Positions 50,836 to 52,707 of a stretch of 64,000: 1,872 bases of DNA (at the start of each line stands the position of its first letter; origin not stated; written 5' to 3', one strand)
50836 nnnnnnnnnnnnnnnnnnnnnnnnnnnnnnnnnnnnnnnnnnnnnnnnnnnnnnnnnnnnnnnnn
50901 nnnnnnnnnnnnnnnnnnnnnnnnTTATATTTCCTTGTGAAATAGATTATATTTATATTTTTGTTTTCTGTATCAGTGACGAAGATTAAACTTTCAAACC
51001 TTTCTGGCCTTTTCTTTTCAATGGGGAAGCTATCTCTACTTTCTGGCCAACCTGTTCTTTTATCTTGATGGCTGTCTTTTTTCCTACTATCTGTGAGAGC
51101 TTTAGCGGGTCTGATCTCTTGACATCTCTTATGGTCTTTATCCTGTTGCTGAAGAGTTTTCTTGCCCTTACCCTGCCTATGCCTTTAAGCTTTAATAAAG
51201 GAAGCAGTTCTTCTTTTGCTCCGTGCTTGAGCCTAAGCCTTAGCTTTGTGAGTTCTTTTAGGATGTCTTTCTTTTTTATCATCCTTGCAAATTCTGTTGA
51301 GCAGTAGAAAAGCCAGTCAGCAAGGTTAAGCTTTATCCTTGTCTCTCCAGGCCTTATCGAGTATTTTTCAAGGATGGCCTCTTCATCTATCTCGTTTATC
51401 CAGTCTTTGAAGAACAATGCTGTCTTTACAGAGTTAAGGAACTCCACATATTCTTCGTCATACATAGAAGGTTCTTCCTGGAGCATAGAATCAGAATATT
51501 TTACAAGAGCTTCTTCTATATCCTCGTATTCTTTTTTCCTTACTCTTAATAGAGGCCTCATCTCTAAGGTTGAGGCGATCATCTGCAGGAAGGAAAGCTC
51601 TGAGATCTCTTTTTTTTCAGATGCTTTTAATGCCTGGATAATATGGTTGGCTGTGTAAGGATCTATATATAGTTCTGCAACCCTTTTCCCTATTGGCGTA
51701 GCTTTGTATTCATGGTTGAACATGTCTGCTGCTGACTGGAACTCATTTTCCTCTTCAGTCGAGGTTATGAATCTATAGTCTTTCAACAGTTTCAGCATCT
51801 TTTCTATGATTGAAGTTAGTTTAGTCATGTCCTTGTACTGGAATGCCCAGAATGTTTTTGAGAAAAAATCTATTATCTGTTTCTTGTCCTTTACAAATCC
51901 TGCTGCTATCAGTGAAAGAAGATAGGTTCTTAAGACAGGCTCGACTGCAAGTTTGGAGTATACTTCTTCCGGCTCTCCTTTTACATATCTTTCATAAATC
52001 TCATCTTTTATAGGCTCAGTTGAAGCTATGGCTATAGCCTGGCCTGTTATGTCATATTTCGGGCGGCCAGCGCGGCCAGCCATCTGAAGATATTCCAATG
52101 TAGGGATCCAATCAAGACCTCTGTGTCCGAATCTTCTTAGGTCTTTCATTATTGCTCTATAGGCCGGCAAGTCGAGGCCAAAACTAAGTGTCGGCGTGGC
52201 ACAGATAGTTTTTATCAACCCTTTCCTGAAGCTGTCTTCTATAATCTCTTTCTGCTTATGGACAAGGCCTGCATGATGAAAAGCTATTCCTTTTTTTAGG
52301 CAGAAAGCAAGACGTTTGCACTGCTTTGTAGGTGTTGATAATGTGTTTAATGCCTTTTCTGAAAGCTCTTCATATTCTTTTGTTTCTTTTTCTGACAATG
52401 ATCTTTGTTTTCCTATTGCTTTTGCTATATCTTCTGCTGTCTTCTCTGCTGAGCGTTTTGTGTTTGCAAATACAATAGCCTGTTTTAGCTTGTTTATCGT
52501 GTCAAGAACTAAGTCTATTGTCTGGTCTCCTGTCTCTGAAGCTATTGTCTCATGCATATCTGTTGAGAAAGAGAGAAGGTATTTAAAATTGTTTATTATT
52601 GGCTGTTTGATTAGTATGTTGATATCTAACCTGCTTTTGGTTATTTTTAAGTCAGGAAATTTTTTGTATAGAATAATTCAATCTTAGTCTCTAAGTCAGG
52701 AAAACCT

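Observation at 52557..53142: Element copy C carries a perfect 3 x 47-bp tandem array and abuts an N-terminally truncated Hel308 helicase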

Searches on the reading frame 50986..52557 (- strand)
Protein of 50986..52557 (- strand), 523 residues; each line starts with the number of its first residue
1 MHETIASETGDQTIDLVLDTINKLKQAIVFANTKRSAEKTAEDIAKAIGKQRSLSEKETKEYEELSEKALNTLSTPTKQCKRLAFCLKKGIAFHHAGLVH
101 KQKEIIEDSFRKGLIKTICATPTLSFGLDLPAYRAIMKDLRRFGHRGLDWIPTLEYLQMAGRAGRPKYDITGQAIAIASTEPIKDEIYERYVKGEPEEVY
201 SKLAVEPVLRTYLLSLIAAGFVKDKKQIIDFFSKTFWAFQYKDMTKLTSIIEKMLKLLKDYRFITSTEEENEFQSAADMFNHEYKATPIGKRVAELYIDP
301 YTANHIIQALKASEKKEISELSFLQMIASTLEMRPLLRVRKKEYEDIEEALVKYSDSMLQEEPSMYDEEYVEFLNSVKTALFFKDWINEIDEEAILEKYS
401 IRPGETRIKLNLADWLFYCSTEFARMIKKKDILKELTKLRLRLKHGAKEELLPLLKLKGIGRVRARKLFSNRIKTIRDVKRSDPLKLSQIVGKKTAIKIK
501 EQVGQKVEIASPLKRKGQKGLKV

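Call 14: search_protein_families(library=pfam, proteins=[window:50986-52557:-], max_evalue=0.01)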
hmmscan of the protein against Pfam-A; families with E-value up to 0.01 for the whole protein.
window:50986-52557:- (523 aa): 6 families
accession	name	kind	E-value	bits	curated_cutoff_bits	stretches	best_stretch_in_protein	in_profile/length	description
PF21280.2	Helicase_dom4_arc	-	6.7e-33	113.7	27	1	322-446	2-125/125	Archaeal helicase, domain 4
PF00271.37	Helicase_C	-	3.9e-10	40.4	23.5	1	82-166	33-109/110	Helicase conserved C-terminal domain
PF14520.12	HHH_5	-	5.4e-09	36.8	27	1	453-502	3-54/57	Helix-hairpin-helix domain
PF20470.4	HTH_61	-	1.1e-05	26.1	24.3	1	192-265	19-92/92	Helix-turn-helix domain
PF10391.15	DNA_pol_lambd_f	-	0.00067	19.9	29.8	1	458-492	7-43/51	Fingers domain of DNA polymerase lambda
PF21999.2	IMS_HHH_1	-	0.0057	17.5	27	0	457-497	3-43/53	DNA polymerase-iota, thumb domain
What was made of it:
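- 50986..52557 (-): Hel308/Hjm-like gene, 523 aa, with RecA2, winged helix, ratchet and HhH domains but no RecA1. This is a neighbour of the element, not part of it. Pfam domains (call 14).
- On Hel308/Ski2-like helicase: Pfam Helicase_C, HTH_61, Helicase_dom4_arc and HHH_5 (call 14).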

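Call 20: find_homologous_proteins(query=window:50986-52557:-)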
Query window:50986-52557:- (523 aa): 6756 proteins with E <= 0.001 among 8000 candidates; the best 120 are listed.
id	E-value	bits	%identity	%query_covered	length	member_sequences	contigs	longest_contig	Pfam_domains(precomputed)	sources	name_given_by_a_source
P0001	0.0e+0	1029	89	100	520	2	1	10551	PF14520.13,PF00271.38,PF21280.3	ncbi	-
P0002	1.9e-218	744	67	99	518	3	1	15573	PF14520.13,PF00271.38,PF21280.3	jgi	jgi:helicase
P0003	1.1e-215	735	64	100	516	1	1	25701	PF14520.13,PF00271.38,PF21280.3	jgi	-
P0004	8.8e-215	732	65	99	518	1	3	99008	PF20470.5,PF14520.13,PF00271.38,PF21280.3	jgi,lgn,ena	-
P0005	1.6e-214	732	64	99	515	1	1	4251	PF00271.38,PF21280.3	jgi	-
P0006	8.1e-214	729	64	99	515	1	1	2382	PF20470.5,PF14520.13,PF00271.38,PF21280.3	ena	-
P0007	1.1e-213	729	65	99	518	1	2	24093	PF14520.13,PF00271.38,PF21280.3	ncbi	ncbi:MAG: helicase-related protein [Candidatus Woesearchaeota archaeon]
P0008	1.5e-213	728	66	99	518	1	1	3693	PF00271.38,PF21280.3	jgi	jgi:helicase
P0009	1.7e-213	728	66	99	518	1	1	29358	PF00271.38,PF21280.3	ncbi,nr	ncbi:hypothetical protein KY331_01215 [Candidatus Woesearchaeota archaeon]|nr:hypothetical protein [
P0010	3.6e-213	727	66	99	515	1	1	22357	PF20470.5,PF14520.13,PF00271.38,PF21280.3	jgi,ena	-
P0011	3.7e-213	727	63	99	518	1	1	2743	PF14520.13,PF00271.38,PF21280.3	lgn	-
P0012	4.5e-213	727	65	98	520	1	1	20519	PF14520.13,PF00271.38,PF21280.3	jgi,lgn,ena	jgi:helicase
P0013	1.1e-210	719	65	99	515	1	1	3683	PF20470.5,PF00271.38,PF21280.3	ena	-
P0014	3.3e-210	717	65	99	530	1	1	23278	PF14520.13,PF00271.38,PF21280.3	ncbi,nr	ncbi:hypothetical protein GF361_04305 [Candidatus Woesearchaeota archaeon]|nr:hypothetical protein [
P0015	8.8e-209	713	62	99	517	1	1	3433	PF14520.13,PF00271.38,PF21280.3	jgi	-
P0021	3.6e-205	701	65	95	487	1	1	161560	PF20470.5,PF00271.38,PF21280.3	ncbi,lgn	-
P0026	6.1e-201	687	62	100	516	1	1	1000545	PF20470.5,PF00271.38,PF21280.3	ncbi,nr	ncbi:hypothetical protein CEE44_03745 [Candidatus Woesearchaeota archaeon B3_Woes]|nr:MAG: hypotheti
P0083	2.8e-192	658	60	99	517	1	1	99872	PF00271.38,PF21280.3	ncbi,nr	ncbi:hypothetical protein HYU09_04540 [Candidatus Woesearchaeota archaeon]|nr:hypothetical protein [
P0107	6.4e-191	654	60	98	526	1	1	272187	PF00271.38,PF21280.3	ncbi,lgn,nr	ncbi:MAG: helicase-related protein [Candidatus Woesearchaeota archaeon]|nr:helicase-related protein 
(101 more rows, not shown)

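Call 21: find_encoding_contigs(protein=window:50986-52557:-, flank=10000, max_places=4)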
Protein window:50986-52557:- (523 aa): no gene with exactly this product is on record in the collection.

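Call 22: find_encoding_contigs(protein=P0001, flank=10000, max_places=3)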
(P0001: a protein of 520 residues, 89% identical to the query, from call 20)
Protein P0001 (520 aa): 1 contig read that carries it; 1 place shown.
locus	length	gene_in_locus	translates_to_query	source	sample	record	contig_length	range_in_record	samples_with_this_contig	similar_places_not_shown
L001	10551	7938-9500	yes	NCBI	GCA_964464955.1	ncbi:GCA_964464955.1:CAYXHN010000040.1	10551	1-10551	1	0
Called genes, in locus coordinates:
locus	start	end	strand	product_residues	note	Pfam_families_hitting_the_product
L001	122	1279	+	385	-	PF13439:Glyco_transf_4, PF13579:Glyco_trans_4_4, PF20706:GT4-conflict, PF00534:Glycos_transf_1, PF13692:Glyco_trans_1_4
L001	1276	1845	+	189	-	PF01066:CDP-OH_P_transf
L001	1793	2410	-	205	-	PF01066:CDP-OH_P_transf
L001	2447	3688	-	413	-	-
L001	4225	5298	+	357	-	PF17963:Big_9 (faint), PF00801:PKD (faint), PF18981:InlK_D3 (faint)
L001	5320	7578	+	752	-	PF17803:Cadherin_4 (faint), PF17963:Big_9 (faint), PF00801:PKD (faint), PF13927:Ig_3 (faint), PF21027:Sde0182_C (faint), PF05345:He_PIG (faint), PF19410:DUF5980 (faint), PF18911:PKD_4 (weak)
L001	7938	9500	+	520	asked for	PF00271:Helicase_C, PF21280:Helicase_dom4_arc, PF14520:HHH_5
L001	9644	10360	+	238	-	PF13487:HD_5, PF01966:HD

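Call 44: search_solved_structures(query=window:50986-52557:-, show_alignments=1)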
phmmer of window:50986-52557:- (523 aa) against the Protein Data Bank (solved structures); distinct sequences matched with E-value up to 0.001: 54.
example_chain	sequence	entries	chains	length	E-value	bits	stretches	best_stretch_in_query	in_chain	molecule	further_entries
2zj2_A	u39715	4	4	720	2.3e-88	300.5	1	15-512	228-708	Putative ski2-type helicase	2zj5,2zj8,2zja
2va8_A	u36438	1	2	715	5.9e-78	266.2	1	11-503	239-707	SKI2-TYPE HELICASE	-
2p6r_A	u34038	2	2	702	6.3e-76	259.5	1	21-505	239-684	afUHEL308 HELICASE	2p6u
9b15_A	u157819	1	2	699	8.6e-75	255.8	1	20-505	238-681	ATP-dependent DNA helicase Hel308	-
8alz_B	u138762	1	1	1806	2.7e-36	128.8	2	24-237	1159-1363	Activating signal cointegrator 1 complex subunit 3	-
7zpq_CA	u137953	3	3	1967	2.9e-34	122.1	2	23-237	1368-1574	SLH1 isoform 1 | RQC trigger complex helicase SLH1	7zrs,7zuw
6qdv_B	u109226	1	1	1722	2e-30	109.5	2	25-237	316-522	U5 small nuclear ribonucleoprotein 200 kDa helicase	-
4f91_B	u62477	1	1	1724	2e-30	109.5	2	25-237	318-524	U5 small nuclear ribonucleoprotein 200 kDa helicase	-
4f92_B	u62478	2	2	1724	2e-30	109.5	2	25-237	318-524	U5 small nuclear ribonucleoprotein 200 kDa helicase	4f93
5urj_A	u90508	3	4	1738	2.1e-30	109.4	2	25-237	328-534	U5 small nuclear ribonucleoprotein 200 kDa helicase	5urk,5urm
4kit_B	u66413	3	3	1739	2.1e-30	109.4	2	25-237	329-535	U5 small nuclear ribonucleoprotein 200 kDa helicase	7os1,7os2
6s8q_B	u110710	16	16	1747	2.1e-30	109.4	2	25-237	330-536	U5 small nuclear ribonucleoprotein 200 kDa helicase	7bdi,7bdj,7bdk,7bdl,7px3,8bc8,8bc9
6s9i_B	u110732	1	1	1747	2.1e-30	109.4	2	25-237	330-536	U5 small nuclear ribonucleoprotein 200 kDa helicase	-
6s8o_B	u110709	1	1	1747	2.7e-30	109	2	25-237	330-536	U5 small nuclear ribonucleoprotein 200 kDa helicase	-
3jcr_C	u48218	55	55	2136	3.6e-30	108.6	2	25-236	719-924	hBrr2 | U5 small nuclear ribonucleoprotein 200 kDa helicase | Brr2, U5 small nuclear ribonucleoprotein 200 kDa helicase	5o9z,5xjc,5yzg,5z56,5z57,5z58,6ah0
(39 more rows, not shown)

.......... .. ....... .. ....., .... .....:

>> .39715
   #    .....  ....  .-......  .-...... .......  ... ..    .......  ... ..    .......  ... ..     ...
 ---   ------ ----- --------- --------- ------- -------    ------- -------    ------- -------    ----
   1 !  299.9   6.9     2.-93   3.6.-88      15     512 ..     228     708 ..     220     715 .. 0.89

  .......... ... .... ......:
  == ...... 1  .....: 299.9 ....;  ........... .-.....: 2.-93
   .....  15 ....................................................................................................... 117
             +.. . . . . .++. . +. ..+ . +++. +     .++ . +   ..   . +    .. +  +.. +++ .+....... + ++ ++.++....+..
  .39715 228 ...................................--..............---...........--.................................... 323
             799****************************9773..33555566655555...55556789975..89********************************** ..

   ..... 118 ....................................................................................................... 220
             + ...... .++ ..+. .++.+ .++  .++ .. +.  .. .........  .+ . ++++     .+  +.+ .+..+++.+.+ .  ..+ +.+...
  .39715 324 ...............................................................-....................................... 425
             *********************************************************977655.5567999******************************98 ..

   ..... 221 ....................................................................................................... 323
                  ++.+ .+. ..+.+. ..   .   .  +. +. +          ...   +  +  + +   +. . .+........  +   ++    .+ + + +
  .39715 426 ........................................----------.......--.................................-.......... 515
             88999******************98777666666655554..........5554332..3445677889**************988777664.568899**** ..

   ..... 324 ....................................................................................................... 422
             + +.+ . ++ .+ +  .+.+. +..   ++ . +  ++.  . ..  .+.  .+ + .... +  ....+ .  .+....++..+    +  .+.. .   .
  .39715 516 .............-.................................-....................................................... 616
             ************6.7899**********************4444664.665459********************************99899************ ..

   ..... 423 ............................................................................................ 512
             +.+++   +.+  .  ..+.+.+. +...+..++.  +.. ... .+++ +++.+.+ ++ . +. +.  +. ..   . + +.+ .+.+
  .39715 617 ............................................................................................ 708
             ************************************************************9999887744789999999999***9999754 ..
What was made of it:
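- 50986..52557 (-): PDB alignment to Hjm residues 228-708 of 720 (call 44).
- On Hel308/Ski2-like helicase: The alignment starts at Hjm residue 228 (call 44). E = 2e-88 to 2ZJ2 (call 44).
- Checked: It aligns to Hjm (2ZJ2) residues 228-708 of 720 (call 44).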

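Call 45: find_encoding_contigs(protein=P0026, flank=10000, max_places=2)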
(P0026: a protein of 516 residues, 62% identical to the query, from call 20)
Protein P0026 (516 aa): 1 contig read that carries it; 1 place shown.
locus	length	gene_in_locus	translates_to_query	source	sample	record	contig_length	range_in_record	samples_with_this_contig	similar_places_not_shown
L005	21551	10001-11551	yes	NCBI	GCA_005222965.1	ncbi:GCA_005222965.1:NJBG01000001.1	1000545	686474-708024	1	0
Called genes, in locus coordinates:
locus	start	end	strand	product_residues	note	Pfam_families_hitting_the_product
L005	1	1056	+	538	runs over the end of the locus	PF01656:CbiA (weak), PF06418:CTP_synth_N, PF00117:GATase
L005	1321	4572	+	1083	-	-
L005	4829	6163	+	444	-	PF02355:SecD_SecF_C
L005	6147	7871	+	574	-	PF02355:SecD_SecF_C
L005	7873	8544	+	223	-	PF00696:AA_kinase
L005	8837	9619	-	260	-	-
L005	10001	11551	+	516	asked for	PF00271:Helicase_C, PF20470:HTH_61, PF21280:Helicase_dom4_arc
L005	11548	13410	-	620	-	PF01078:Mg_chelatase (weak), PF20030:bpMoxR (faint), PF13401:AAA_22 (faint), PF00004:AAA (faint), PF00158:Sigma54_activat, PF20436:LonB_AAA-LID, PF05362:Lon_C, PF13541:ChlI, +2 more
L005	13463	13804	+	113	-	PF01336:tRNA_anti-codon (weak)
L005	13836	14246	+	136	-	PF06210:DUF1003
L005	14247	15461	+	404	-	PF01970:TctA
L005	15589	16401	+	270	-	-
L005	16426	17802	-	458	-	PF00753:Lactamase_B, PF23023:Anti-Pycsar_Apyc1 (faint), PF12706:Lactamase_B_2 (faint), PF16661:Lactamase_B_6, PF10996:Beta-Casp, PF07521:RMMBL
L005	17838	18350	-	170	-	PF13404:HTH_AsnC-type, PF13412:HTH_24 (weak)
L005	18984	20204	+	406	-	-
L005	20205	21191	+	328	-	-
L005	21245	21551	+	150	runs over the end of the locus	PF02381:MraZ (weak)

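Call 46: find_encoding_contigs(protein=P0004, flank=10000, max_places=2)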
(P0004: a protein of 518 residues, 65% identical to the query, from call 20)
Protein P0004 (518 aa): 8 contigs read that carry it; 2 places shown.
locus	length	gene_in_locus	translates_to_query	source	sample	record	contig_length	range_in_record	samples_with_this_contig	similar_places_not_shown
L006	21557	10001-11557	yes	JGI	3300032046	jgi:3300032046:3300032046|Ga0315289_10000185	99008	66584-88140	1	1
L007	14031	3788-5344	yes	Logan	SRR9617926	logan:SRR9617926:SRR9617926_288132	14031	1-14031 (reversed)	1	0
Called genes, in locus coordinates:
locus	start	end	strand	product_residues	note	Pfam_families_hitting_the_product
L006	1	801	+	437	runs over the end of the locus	PF03807:F420_oxidored (weak), PF07991:KARI_N (weak), PF02153:PDH_N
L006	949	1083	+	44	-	-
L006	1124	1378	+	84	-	PF01866:Diphthamide_syn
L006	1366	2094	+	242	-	-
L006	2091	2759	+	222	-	PF02811:PHP, PF13263:PHP_C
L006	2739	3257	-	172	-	PF01066:CDP-OH_P_transf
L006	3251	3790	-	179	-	PF01864:CarS-like, PF01148:CTP_transf_1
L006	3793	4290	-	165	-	PF01066:CDP-OH_P_transf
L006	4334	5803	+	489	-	PF04055:Radical_SAM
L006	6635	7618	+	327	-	PF19410:DUF5980 (faint), PF00801:PKD (faint), PF17803:Cadherin_4 (faint), PF17963:Big_9 (faint), PF13620:CarboxypepD_reg (faint)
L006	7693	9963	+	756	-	PF05345:He_PIG (faint), PF00801:PKD (faint), PF19410:DUF5980 (faint), PF17803:Cadherin_4 (weak), PF17963:Big_9, PF18911:PKD_4 (weak)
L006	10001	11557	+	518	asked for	PF00271:Helicase_C, PF20470:HTH_61 (faint), PF21280:Helicase_dom4_arc, PF14520:HHH_5 (weak)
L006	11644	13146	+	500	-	PF00478:IMPDH, PF00571:CBS (faint)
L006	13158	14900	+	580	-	PF00709:Adenylsucc_synt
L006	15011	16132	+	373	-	PF13487:HD_5, PF01966:HD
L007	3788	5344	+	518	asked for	PF00271:Helicase_C, PF20470:HTH_61 (faint), PF21280:Helicase_dom4_arc, PF14520:HHH_5 (weak)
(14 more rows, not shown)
